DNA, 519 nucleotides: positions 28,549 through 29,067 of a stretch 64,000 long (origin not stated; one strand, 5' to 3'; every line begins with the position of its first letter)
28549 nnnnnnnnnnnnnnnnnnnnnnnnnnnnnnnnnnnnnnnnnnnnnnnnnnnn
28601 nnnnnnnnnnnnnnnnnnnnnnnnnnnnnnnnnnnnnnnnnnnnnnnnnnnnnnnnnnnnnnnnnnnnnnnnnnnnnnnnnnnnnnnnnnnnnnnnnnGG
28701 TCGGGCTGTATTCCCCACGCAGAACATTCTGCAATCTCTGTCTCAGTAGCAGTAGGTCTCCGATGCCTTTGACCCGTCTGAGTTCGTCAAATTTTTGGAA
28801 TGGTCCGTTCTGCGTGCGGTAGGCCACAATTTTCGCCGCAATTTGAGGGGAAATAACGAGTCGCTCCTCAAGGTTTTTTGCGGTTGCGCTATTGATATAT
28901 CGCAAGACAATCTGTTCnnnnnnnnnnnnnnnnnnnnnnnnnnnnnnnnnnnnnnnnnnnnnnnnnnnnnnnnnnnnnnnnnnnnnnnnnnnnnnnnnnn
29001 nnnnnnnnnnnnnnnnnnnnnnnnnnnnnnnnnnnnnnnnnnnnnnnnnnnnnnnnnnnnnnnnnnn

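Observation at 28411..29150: Triple ComEA-like HhH module at the C-terminus of a dynamin-like protein; the middle copy is degenerate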

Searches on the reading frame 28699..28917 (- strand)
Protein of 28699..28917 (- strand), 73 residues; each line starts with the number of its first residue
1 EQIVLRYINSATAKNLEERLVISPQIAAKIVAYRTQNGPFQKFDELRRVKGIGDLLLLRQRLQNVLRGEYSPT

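Call 10: search_protein_families(library=pfam, proteins=[window:28699-28917:-], max_evalue=0.1)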
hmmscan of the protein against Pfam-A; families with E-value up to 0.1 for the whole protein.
seq(73 aa): 4 families
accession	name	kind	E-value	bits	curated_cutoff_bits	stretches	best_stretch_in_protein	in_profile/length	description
PF12836.13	HHH_3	-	2.8e-14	53.4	27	1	8-55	8-55/65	Helix-hairpin-helix motif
PF21687.3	T2SSK_1st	-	0.024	15.8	26.2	1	29-54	67-92/107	Type II secretion system (T2SS), protein K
PF24158.1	DUF7409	-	0.035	14.8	27.8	1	5-35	1-31/47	Domain of unknown function (DUF7409)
PF14579.12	HHH_6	-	0.063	13.9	25.6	1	23-48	34-59/90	Helix-hairpin-helix motif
